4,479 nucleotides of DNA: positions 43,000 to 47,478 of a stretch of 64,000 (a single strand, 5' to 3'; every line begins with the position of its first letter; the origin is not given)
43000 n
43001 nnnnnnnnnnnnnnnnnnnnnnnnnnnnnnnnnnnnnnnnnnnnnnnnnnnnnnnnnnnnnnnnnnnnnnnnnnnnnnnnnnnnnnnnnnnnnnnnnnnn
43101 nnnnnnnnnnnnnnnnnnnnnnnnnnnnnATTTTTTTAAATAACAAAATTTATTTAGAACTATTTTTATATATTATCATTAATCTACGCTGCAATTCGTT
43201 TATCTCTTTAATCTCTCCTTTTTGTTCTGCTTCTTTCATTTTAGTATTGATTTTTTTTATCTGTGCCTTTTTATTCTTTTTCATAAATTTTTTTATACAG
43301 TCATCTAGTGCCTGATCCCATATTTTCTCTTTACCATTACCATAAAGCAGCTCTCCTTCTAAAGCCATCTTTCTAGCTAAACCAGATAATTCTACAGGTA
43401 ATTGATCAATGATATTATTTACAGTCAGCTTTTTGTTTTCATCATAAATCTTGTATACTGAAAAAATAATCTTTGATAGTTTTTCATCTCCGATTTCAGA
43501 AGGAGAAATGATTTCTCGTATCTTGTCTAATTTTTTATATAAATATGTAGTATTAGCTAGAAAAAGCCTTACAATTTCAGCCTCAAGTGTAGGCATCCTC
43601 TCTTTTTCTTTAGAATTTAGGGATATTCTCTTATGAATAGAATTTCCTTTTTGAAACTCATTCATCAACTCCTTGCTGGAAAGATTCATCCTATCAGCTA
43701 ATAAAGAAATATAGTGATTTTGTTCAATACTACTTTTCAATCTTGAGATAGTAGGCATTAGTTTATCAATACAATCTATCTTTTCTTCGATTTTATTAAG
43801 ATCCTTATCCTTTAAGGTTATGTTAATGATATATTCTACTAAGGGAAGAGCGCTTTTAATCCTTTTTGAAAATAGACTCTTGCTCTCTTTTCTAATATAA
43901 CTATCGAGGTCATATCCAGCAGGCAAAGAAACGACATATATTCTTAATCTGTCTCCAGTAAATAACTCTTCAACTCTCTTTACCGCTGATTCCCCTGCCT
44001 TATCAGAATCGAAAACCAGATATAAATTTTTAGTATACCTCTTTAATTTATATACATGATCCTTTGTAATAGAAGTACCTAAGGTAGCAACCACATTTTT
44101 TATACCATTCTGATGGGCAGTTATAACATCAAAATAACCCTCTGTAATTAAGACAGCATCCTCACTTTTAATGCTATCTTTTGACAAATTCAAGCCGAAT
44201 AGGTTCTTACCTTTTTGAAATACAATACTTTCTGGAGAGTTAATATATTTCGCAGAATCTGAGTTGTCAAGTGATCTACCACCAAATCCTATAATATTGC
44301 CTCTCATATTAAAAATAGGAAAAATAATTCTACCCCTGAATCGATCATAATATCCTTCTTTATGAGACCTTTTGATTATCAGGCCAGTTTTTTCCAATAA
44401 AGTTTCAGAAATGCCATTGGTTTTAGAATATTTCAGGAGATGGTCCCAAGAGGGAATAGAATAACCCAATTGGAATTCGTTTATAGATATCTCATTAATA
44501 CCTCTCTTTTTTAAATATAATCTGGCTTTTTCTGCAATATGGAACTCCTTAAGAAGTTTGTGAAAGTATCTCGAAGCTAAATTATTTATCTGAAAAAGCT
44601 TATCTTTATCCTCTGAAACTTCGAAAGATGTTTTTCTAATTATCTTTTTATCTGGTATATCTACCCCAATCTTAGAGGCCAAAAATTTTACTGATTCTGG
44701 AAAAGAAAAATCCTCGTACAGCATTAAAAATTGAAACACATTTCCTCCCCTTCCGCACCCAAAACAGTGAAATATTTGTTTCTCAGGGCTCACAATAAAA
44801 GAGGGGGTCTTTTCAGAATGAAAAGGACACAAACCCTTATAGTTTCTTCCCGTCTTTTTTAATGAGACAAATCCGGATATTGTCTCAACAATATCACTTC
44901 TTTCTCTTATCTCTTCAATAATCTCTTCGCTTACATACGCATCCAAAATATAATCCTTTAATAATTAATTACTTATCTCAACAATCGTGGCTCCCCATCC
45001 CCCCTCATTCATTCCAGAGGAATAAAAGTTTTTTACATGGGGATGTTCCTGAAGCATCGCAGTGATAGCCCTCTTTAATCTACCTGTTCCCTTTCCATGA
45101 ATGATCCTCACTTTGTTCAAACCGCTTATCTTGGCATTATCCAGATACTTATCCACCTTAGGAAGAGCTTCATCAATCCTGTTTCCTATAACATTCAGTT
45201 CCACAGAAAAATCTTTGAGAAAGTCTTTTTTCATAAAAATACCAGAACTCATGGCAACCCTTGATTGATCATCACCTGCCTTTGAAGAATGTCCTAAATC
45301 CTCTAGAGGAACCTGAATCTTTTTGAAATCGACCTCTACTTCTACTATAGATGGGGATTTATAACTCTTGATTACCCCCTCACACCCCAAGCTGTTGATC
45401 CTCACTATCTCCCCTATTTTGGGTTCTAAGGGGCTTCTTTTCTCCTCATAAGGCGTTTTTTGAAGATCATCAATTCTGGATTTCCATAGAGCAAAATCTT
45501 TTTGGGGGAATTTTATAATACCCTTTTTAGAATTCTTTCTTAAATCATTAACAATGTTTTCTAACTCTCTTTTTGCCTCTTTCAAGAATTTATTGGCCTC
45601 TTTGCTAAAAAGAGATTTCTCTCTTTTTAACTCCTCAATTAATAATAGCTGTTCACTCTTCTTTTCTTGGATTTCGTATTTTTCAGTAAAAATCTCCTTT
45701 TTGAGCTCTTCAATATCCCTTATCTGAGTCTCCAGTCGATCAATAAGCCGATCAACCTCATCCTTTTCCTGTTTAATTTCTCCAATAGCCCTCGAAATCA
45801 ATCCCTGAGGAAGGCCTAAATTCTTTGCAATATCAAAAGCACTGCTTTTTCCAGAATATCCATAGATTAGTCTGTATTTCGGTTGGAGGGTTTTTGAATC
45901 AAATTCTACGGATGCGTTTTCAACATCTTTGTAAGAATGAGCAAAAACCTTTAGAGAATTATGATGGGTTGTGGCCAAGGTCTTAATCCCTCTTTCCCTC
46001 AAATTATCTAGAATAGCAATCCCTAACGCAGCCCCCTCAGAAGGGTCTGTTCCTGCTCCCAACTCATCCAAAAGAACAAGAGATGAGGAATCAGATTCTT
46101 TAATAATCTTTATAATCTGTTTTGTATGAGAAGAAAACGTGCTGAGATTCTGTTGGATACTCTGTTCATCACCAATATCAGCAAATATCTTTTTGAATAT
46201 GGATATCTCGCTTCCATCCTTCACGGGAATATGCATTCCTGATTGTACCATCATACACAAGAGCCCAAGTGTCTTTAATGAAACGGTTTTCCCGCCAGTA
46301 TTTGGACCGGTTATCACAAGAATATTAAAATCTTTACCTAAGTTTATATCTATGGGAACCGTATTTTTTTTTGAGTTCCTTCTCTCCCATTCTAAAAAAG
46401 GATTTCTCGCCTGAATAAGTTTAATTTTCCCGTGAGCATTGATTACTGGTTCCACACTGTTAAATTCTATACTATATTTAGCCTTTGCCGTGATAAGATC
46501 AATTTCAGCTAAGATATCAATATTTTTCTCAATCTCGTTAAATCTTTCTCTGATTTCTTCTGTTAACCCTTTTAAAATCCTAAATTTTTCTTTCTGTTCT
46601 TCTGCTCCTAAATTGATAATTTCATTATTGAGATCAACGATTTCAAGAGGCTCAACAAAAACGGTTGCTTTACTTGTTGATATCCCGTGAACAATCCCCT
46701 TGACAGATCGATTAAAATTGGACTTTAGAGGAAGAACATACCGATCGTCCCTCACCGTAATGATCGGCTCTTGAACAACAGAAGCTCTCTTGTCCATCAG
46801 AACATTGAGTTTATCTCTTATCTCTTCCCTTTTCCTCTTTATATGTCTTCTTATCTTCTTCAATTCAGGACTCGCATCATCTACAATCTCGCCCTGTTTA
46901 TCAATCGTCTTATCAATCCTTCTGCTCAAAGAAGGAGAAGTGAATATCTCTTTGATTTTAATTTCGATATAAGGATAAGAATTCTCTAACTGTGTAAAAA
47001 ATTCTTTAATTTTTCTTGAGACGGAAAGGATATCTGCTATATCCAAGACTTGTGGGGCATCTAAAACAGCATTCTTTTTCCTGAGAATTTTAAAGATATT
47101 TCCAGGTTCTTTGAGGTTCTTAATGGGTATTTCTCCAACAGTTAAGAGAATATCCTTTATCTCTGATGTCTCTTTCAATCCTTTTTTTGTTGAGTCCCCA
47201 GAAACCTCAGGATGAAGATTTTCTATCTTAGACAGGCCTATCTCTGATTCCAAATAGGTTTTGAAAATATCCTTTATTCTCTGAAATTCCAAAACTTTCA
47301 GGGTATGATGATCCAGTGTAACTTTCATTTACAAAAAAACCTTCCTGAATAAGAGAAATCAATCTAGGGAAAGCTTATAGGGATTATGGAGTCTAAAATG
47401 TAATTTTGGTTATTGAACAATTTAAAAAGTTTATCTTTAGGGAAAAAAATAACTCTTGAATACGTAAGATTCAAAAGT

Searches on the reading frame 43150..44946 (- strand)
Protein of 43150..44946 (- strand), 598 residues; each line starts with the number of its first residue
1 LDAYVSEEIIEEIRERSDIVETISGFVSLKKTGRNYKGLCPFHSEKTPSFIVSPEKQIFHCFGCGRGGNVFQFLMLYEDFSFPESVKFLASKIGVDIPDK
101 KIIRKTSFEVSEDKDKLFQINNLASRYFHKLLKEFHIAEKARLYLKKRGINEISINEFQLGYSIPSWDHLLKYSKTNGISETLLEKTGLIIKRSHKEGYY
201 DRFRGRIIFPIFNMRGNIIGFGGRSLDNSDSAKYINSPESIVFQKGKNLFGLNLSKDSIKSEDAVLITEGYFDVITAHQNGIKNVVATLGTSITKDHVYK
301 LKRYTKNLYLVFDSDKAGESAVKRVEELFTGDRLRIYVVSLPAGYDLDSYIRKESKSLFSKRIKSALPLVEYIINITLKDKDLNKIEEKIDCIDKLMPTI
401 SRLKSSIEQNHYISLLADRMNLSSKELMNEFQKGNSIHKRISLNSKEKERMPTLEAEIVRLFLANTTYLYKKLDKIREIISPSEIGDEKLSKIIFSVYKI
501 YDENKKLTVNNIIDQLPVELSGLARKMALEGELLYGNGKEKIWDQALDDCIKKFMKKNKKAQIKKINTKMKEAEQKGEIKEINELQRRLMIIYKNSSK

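Call 56: search_protein_families(library=ncbifam, proteins=[window:43150-44946:-], max_evalue=1e-10)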
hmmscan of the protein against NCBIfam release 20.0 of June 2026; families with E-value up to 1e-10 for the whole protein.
window:43150-44946:- (598 aa): 1 family
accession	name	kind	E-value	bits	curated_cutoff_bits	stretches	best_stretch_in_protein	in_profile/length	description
TIGR01391.1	dnaG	equivalog_domain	8.9e-139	462.9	283.6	1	5-419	2-413/414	DNA primase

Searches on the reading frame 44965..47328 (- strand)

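Call 56: search_protein_families(library=ncbifam, proteins=[window:44965-47328:-], max_evalue=1e-10)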
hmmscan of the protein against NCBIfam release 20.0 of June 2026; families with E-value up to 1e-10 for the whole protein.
window:44965-47328:- (787 aa): 4 families
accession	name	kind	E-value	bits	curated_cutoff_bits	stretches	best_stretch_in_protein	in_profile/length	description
TIGR01069.2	mutS2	equivalog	3.7e-247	822.6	400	1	7-785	2-790/790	endonuclease MutS2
NF052383.1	ATPase_KamC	equivalog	6.8e-66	223.1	300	1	69-460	63-432/508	lysine 5,6-aminomutase reactivase ATPase KamC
NF003810.1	PRK05399.1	equivalog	9.6e-47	160.1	480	1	220-517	490-788/793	DNA mismatch repair protein MutS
TIGR01070.1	mutS1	equivalog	7e-39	133.8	641.7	1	229-544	490-804/840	DNA mismatch repair protein MutS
